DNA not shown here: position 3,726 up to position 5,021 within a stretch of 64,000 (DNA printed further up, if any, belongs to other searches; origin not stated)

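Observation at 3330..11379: Island of three distinct HEXXH metalloproteases interleaved with secreted Ca-binding/Cys-rich surface proteins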

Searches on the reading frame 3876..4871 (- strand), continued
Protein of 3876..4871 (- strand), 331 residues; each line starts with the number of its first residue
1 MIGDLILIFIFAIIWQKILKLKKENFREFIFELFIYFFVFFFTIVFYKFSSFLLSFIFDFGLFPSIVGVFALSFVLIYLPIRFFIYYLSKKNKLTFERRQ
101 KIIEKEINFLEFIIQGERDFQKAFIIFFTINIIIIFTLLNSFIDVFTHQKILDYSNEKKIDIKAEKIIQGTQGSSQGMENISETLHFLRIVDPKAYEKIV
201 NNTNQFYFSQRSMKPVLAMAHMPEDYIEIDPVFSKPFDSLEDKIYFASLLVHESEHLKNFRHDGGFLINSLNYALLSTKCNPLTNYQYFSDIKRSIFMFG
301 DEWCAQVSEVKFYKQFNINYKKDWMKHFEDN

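Call 36: find_related_loci(query=A1, collection=genome_contigs, flank=10000)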
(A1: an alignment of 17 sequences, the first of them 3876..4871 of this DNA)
Query A1 (331 aa) in genome_contigs; peptide patterns used: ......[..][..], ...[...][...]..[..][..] (x = any residue, [..] = any of these).
21 stretches matched a pattern; 11 encode a relative of the query (tblastn E <= 1e-3); 11 distinct loci.
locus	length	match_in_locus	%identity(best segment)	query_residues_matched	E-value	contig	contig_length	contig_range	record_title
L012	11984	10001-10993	80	1-331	3e-176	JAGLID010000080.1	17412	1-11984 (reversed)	MAG: Candidatus Paceibacterota bacterium isolate RS_2_29 ROV157_2.bin.29.fa_80, whole genome shotgun sequence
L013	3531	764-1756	76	1-331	0e+0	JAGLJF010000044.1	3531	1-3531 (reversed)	MAG: Candidatus Paceibacterota bacterium isolate RS_3_34 ROV157_3.bin.34.fa_44, whole genome shotgun sequence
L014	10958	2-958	75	13-331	2e-166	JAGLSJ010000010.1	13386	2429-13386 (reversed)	MAG: Candidatus Paceibacterota bacterium isolate RS_9_49 ROV157_9.bin.49.fa_10, whole genome shotgun sequence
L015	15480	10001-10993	69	1-331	8e-160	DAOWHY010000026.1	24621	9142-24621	MAG TPA_asm: Candidatus Moraniibacteriota bacterium isolate CSMAG_2029 CSMAG_2029_k141_4433571_length_24621_cov_19.4250,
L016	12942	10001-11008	62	1-331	9e-139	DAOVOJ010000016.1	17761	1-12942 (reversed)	MAG TPA_asm: Candidatus Moraniibacteriota bacterium isolate CSMAG_1520 CSMAG_1520_k141_81745_length_17761_cov_37.0000, w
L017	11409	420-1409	65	1-331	3e-138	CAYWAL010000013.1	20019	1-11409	MAG TPA_asm: uncultured Candidatus Saccharibacteria bacterium isolate SRP216583_co2_140 genome assembly, contig: NODE_18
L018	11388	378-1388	62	1-331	3e-122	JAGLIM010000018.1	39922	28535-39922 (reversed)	MAG: Candidatus Paceibacterota bacterium isolate RS_2_5 ROV157_2.bin.5.fa_18, whole genome shotgun sequence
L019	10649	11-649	80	119-331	4e-121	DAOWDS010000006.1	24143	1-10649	MAG TPA_asm: Candidatus Moraniibacteriota bacterium isolate CSMAG_1919 CSMAG_1919_k141_2860156_length_24143_cov_9.9923,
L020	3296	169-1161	39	1-323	2e-63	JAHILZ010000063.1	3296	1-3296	MAG: Patescibacteria group bacterium isolate KR13_N2.mb.46 KR13_N2.mb.46_k141_276281, whole genome shotgun sequence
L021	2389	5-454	61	187-331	3e-59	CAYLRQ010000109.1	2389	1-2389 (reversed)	MAG TPA_asm: uncultured archaeon isolate binchicken_co355_191 genome assembly, contig: NODE_57796_length_2389_cov_11.728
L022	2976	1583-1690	92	296-331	6e-18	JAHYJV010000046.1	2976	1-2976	MAG: Patescibacteria group bacterium isolate KA31 NODE_11808_length_2976_cov_201.705862, whole genome shotgun sequence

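Call 51: search_protein_families(library=pfam, proteins=[L003:3778-5262:+, L001:1661-3646:+, L003:11038-12189:+, L003:8948-9991:+, L001:4789-5694:+, L001:5861-6883:+, L001:7045-7842:+, L001:11328-12302:+, L001:12471-14072:+], max_evalue=0.01)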
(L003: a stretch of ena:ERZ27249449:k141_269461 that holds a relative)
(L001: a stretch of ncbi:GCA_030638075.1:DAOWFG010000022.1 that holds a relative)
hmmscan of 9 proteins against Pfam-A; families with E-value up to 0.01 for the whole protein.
L003:3778-5262:+ (494 aa): 1 family
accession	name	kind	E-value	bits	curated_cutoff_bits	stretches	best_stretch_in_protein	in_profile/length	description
PF18895.5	T4SS_pilin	-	0.00023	21.6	26.6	1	259-323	8-71/71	Type IV secretion system pilin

L001:1661-3646:+ (661 aa): 2 families
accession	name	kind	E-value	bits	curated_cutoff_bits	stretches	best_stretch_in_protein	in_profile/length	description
PF18895.5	T4SS_pilin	-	6.7e-05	23.3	26.6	1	576-639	9-71/71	Type IV secretion system pilin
PF24684.1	Vgb_lyase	-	0.0056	16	50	0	227-334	185-288/290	Virginiamycin B lyase family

L003:11038-12189:+ (383 aa): 0 families

L003:8948-9991:+ (347 aa): 1 family
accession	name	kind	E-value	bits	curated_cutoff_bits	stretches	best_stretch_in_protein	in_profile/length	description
PF18884.5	TSP3_bac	-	0.0052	17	25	0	294-313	1-20/22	Bacterial TSP3 repeat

L001:4789-5694:+ (301 aa): 1 family
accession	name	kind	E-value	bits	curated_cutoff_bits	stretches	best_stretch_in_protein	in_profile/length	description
PF02999.19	Borrelia_orfD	-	0.0045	17.7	27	0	142-163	75-96/100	Borrelia orf-D family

L001:5861-6883:+ (340 aa): 12 families
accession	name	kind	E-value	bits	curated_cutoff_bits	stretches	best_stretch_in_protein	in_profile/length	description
PF07719.23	TPR_2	-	4.7e-09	36.1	27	1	121-149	3-31/34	Tetratricopeptide repeat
PF00515.34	TPR_1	-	1.3e-05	25.2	27.8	1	121-146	3-28/34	Tetratricopeptide repeat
PF13174.12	TPR_6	-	7.2e-05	23.6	26.3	0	123-144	4-25/33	Tetratricopeptide repeat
PF18884.5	TSP3_bac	-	0.00012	22.3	25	1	276-292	1-17/22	Bacterial TSP3 repeat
PF13181.12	TPR_8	-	0.00021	21.7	25.7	1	123-148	5-30/34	Tetratricopeptide repeat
PF12895.13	ANAPC3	-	0.00044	20.9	27.2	0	100-145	4-49/82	Anaphase-promoting complex, cyclosome, subunit 3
PF13428.12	TPR_14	-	0.00045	21.1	23.5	0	121-145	3-27/44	Tetratricopeptide repeat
PF14559.12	TPR_19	-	0.00078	20.2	25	0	118-144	24-50/68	Tetratricopeptide repeat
PF13432.12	TPR_16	-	0.0021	18.9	32.7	0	116-143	28-54/65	Tetratricopeptide repeat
PF13431.12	TPR_17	-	0.0028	18.2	24.4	0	118-139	12-33/34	Tetratricopeptide repeat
PF13374.12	TPR_10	-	0.005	17.3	27.5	0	125-148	8-31/42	Tetratricopeptide repeat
PF13424.12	TPR_12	-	0.009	16.6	30.1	0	121-149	47-75/77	Tetratricopeptide repeat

L001:7045-7842:+ (265 aa): 0 families

L001:11328-12302:+ (324 aa): 2 families
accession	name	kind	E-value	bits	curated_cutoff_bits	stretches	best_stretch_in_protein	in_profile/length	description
PF18884.5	TSP3_bac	-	5.9e-05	23.3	25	1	90-108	1-19/22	Bacterial TSP3 repeat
PF25184.1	YxzE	-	0.0095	17.4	40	1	20-73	3-59/65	YxzE-like putative bacteriocin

L001:12471-14072:+ (533 aa): 3 families
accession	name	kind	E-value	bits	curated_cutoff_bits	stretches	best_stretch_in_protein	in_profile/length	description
PF07676.18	PD40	-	3.3e-15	56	20.9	0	432-445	14-27/38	WD40-like Beta Propeller Repeat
PF18884.5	TSP3_bac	-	2e-09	37.6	25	2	59-75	1-17/22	Bacterial TSP3 repeat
PF25174.1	Beta-prop_THOC3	-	0.0019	17.7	305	0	238-295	93-150/272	THOC3 beta-propeller domain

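Call 68: find_related_loci(query=A1, collection=metagenome_contigs, flank=10000)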
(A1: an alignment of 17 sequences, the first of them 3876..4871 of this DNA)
Query A1 (331 aa) in metagenome_contigs; peptide patterns used: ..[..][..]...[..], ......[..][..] (x = any residue, [..] = any of these).
125 stretches matched a pattern; 9 encode a relative of the query (tblastn E <= 1e-3); 9 distinct loci.
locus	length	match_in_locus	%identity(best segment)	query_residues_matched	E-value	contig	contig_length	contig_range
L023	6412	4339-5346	62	1-331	9e-139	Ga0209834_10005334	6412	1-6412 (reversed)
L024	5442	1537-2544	62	1-331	2e-139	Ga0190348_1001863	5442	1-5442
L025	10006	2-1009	62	1-331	3e-138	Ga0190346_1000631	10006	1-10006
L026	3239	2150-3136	60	1-331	3e-135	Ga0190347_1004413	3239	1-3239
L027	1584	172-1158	59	1-329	3e-137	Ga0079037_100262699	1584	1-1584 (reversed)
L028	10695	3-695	57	99-329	2e-91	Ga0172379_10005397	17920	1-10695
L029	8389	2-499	58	171-331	9e-62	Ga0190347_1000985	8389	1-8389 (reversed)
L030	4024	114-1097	37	1-323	7e-52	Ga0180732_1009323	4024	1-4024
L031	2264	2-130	49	281-323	2e-9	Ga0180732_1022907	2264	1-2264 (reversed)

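Call 73: search_protein_families(library=ncbifam, proteins=[L018:1410-2531:+, L006:11076-11942:+, L003:11038-12189:+], max_evalue=0.01)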
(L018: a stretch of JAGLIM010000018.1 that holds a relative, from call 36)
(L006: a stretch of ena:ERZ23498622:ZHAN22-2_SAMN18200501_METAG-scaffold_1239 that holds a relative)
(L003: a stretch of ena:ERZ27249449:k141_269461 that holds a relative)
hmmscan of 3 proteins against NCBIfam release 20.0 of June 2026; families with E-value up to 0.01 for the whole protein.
L018:1410-2531:+ (373 aa): 0 families

L006:11076-11942:+ (288 aa): 1 family
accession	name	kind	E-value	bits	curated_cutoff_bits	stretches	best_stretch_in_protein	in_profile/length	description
NF041936.1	MXAN_0125_fam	equivalog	8.7e-07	29.1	65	1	179-285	38-135/169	MXAN_0125 family MYXO-CTERM protein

L003:11038-12189:+ (383 aa): 0 families

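Call 80: list_cluster_members(proteins=[P0042, P0043, P0044, P0045, P0046, P0048, P0050])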
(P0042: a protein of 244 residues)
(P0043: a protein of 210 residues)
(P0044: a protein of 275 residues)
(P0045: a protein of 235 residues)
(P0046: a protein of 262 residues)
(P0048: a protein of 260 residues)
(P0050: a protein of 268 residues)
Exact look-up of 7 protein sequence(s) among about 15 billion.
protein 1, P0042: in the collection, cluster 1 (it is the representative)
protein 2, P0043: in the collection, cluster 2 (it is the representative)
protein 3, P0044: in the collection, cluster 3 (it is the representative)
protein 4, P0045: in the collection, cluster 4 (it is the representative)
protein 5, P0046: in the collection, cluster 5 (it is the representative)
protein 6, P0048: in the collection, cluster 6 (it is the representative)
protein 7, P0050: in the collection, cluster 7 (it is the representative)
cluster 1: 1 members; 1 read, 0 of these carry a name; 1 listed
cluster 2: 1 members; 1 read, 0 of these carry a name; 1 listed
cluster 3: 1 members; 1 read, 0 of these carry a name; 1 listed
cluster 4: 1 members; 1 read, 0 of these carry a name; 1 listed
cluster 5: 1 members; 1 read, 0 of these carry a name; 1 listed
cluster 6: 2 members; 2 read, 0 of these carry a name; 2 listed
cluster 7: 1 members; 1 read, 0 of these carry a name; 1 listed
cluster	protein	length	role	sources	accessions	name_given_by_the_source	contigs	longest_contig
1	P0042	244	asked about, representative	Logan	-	-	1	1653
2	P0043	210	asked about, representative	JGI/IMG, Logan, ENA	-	-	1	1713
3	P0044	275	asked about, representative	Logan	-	-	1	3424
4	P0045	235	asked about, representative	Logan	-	-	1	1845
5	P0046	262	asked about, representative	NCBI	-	-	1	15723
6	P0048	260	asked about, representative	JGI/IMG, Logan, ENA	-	-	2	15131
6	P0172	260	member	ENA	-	-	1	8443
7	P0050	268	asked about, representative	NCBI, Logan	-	-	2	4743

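Call 81: find_encoding_contigs(protein=P0046, flank=7000, max_places=1)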
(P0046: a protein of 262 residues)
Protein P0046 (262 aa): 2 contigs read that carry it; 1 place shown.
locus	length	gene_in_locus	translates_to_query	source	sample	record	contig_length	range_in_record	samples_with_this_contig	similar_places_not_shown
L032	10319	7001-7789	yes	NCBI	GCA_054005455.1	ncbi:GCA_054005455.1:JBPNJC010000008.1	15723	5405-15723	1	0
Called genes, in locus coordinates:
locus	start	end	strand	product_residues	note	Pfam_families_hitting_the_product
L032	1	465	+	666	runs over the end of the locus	PF13196:DUF4012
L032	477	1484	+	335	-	PF06723:MreB_Mbl, PF00022:Actin (faint), PF00012:HSP70, PF14450:FtsA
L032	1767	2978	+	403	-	PF02687:FtsX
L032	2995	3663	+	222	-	PF00005:ABC_tran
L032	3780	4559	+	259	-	-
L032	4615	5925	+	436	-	PF13439:Glyco_transf_4, PF00534:Glycos_transf_1, PF20706:GT4-conflict (weak), PF13692:Glyco_trans_1_4, PF13524:Glyco_trans_1_2 (weak)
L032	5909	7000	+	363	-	PF18884:TSP3_bac (weak)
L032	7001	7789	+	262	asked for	-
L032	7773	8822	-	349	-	PF21088:MS_channel_1st, PF00924:MS_channel_2nd, PF21082:MS_channel_3rd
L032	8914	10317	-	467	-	?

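Call 82: find_encoding_contigs(protein=P0048, flank=7000, max_places=1)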
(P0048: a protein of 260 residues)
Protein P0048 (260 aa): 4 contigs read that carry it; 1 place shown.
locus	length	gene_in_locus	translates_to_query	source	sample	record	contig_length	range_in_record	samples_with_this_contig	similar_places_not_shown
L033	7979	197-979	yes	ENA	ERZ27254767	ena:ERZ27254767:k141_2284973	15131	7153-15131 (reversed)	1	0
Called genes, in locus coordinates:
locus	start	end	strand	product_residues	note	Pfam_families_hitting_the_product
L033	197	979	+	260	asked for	-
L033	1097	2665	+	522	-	PF00270:DEAD, PF04851:ResIII, PF00271:Helicase_C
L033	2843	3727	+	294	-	PF00318:Ribosomal_S2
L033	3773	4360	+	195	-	PF00627:UBA (weak), PF00889:EF_TS, PF25025:EF-Ts_N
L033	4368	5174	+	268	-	PF00990:GGDEF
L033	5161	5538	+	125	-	-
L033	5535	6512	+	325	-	PF01565:FAD_binding_4, PF02873:MurB_C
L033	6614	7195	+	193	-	PF20803:PaaX_M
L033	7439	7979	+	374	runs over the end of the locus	-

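Call 83: search_protein_families(library=pfam, proteins=[L032:5909-7000:+, L032:3780-4559:+, L032:7001-7789:+, L011:938-1492:+], max_evalue=0.05)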
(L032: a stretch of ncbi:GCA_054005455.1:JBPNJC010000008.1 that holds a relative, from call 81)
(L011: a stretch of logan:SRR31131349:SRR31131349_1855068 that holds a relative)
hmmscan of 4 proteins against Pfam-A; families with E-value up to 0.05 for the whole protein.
L032:5909-7000:+ (363 aa): 1 family
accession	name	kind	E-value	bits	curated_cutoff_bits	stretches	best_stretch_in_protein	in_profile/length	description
PF18884.5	TSP3_bac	-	2.6e-12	46.8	25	2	66-86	1-21/22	Bacterial TSP3 repeat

L032:3780-4559:+ (259 aa): 1 family
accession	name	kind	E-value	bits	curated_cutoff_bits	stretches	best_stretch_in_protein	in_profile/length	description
PF08807.15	DUF1798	-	0.0011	19.5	25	1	25-104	7-78/108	Bacterial domain of unknown function (DUF1798)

L032:7001-7789:+ (262 aa): 1 family
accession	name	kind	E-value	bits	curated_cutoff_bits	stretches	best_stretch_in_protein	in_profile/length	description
PF16492.10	Cadherin_C_2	-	0.0096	17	31.5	1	44-67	3-26/85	Cadherin cytoplasmic C-terminal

L011:938-1492:+ (184 aa): 1 family
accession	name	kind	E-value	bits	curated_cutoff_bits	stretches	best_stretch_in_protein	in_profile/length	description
PF00335.26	Tetraspanin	-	0.00037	20.7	32.1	1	10-144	71-192/225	Tetraspanin family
